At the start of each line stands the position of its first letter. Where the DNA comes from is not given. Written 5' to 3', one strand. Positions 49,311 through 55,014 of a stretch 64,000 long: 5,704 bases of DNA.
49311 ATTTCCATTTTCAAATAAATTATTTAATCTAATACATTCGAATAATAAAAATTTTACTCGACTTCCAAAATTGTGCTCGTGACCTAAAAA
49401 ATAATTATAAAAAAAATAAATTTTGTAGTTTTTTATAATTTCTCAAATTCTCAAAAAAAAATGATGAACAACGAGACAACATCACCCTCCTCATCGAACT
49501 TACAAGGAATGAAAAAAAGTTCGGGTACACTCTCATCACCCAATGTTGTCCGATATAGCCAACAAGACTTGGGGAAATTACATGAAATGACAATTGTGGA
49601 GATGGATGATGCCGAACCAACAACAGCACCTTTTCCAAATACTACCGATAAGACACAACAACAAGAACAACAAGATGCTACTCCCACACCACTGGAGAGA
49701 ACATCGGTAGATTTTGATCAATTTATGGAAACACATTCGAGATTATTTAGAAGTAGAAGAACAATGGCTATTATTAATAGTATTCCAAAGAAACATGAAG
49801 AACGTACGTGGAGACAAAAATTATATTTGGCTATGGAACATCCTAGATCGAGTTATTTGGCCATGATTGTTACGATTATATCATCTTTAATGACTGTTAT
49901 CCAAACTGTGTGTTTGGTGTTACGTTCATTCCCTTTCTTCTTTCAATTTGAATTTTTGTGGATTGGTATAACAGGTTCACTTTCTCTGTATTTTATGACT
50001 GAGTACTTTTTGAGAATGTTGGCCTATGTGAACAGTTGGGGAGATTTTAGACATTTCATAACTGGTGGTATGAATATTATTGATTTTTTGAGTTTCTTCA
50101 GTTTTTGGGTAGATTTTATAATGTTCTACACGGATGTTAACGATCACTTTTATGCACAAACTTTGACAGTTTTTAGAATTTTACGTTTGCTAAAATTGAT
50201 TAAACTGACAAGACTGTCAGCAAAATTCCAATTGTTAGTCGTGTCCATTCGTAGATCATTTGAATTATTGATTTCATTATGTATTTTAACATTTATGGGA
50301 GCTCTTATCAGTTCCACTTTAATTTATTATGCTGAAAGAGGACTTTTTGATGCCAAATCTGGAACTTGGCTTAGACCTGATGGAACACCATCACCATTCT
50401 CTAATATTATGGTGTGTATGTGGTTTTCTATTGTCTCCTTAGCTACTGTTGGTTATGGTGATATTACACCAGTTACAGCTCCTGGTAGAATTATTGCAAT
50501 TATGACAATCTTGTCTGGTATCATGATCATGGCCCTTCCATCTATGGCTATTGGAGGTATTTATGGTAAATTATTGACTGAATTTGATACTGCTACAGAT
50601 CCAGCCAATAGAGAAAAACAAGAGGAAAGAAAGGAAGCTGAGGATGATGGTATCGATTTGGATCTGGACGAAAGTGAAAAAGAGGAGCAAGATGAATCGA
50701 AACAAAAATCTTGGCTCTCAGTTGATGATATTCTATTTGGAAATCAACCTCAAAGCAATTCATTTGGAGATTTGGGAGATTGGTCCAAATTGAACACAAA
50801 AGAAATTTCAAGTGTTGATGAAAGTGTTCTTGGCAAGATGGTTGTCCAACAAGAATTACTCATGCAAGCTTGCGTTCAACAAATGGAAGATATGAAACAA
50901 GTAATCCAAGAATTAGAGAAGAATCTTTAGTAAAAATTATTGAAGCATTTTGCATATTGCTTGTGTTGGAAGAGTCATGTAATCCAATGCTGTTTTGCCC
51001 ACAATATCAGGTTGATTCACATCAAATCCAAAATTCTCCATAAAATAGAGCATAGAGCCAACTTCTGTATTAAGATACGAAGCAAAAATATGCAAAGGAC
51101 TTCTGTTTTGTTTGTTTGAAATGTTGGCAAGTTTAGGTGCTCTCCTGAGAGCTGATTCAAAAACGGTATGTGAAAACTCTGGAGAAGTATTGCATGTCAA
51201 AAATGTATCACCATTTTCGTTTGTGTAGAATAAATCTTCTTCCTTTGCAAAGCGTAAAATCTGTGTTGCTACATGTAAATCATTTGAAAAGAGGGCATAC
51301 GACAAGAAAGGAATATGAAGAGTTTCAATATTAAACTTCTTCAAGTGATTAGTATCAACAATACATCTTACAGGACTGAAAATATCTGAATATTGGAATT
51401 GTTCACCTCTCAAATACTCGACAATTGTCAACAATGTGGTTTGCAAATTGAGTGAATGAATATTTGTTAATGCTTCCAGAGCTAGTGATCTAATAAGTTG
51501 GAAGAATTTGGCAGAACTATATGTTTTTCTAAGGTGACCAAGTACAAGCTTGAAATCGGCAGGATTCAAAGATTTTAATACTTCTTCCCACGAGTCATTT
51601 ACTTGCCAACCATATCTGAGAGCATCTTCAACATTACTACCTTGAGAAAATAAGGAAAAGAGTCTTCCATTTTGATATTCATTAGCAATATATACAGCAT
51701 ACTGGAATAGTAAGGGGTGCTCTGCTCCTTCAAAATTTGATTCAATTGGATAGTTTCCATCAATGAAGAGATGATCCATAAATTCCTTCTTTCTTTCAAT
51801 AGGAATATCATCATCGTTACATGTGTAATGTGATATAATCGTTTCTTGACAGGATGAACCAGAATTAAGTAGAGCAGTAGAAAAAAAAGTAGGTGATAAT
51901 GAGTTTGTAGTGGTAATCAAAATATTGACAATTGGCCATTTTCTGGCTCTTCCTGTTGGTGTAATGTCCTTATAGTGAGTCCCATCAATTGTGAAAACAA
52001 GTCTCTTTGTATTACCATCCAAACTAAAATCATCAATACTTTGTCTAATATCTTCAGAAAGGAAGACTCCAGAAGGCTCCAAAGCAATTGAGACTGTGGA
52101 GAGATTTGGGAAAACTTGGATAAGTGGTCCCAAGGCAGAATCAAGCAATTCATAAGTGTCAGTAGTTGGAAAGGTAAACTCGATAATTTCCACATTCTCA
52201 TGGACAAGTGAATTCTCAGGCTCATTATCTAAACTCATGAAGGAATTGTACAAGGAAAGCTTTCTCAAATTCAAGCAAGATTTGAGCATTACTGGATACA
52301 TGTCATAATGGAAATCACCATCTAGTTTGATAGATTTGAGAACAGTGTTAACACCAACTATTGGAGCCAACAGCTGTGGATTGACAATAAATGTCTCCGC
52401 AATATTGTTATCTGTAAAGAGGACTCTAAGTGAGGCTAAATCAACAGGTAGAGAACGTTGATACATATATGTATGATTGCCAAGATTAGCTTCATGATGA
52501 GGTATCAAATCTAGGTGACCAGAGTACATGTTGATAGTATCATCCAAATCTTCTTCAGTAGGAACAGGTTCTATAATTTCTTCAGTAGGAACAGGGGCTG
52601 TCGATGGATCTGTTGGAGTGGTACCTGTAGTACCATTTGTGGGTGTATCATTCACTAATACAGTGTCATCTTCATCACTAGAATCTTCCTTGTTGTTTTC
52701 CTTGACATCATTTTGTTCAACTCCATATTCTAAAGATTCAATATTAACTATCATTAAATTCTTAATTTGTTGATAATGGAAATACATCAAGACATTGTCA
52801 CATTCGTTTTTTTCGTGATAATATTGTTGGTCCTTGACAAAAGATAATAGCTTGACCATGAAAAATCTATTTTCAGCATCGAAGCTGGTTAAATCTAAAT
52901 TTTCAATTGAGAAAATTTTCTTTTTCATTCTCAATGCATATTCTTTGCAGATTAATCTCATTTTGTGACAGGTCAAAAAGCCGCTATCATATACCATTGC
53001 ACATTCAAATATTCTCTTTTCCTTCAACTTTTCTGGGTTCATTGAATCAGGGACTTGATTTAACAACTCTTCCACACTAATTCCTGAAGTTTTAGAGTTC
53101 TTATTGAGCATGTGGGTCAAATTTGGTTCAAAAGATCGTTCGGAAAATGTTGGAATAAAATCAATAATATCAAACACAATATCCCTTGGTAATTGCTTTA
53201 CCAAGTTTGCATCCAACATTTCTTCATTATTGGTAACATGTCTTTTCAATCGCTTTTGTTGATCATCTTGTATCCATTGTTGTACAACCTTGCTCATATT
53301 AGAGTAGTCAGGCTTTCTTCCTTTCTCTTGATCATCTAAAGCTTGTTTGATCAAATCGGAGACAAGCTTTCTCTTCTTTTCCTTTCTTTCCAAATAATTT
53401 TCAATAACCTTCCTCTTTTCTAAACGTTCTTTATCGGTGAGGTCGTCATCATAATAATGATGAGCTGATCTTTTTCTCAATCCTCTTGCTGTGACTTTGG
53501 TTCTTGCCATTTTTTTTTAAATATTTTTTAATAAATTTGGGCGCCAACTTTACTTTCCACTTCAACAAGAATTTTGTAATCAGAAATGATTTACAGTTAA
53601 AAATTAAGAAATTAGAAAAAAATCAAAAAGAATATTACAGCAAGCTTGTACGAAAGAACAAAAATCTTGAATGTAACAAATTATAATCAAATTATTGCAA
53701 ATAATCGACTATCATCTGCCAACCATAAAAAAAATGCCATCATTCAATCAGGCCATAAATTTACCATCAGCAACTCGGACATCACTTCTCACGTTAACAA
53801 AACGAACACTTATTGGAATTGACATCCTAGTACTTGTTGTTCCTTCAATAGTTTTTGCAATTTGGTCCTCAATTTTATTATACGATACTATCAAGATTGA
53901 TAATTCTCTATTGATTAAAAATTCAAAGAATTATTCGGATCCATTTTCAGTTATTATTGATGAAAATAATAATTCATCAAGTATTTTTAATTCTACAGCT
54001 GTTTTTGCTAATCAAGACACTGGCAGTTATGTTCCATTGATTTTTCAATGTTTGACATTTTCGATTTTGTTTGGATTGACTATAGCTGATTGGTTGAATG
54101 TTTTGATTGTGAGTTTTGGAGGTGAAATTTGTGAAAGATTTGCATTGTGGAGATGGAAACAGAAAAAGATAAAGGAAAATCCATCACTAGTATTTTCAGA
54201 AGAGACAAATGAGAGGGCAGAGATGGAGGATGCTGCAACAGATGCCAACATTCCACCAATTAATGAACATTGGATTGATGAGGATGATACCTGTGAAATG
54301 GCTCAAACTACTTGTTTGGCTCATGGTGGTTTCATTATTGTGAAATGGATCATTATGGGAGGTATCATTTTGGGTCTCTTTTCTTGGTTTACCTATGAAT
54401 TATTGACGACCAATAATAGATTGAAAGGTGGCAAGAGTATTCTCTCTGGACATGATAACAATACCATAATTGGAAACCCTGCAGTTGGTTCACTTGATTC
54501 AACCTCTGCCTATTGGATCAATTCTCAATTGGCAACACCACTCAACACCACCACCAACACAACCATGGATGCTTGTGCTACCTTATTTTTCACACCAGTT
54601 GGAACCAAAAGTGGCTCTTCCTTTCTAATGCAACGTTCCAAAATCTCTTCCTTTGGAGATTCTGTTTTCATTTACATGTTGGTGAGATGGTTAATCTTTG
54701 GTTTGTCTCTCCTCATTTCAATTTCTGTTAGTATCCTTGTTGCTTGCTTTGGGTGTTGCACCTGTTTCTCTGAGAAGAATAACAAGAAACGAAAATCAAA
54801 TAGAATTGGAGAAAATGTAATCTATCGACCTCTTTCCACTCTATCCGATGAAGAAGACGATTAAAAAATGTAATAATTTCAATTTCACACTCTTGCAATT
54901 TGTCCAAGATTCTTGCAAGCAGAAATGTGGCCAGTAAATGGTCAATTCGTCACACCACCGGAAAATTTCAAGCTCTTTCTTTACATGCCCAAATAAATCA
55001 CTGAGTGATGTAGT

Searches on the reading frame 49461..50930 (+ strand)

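Call 68: search_protein_families(library=pfam, max_evalue=0.00001, proteins=[window:49461-50930:+])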
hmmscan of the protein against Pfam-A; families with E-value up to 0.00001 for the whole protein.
window:49461-50930:+ (489 aa): 2 families
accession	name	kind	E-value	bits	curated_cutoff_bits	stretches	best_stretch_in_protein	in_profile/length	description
PF00520.37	Ion_trans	-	2.9e-24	86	25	1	136-360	3-225/241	Ion transport protein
PF07885.22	Ion_trans_2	-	3.6e-13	49.6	22.5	1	291-359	16-68/79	Ion channel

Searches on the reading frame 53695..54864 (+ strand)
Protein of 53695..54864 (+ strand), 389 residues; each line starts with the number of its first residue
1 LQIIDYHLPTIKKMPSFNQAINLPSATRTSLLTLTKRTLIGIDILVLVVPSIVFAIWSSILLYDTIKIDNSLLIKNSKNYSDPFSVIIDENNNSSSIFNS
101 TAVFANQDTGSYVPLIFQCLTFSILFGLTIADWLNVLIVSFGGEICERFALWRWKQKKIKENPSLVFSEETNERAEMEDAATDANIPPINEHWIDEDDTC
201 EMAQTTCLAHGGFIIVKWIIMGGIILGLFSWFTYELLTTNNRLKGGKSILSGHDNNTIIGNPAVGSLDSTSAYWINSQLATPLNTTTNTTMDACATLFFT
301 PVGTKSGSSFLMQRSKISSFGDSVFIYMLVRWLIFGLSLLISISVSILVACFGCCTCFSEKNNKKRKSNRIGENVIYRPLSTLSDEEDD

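Call 83: search_protein_families(library=pfam, max_evalue=1, proteins=[window:53695-54864:+])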
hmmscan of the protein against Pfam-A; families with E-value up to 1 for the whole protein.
window:53695-54864:+ (389 aa): 1 family
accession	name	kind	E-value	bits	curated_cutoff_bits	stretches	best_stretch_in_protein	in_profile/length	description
PF16589.12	BRCT_2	-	0.026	15.2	27.3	1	116-195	2-71/86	BRCT domain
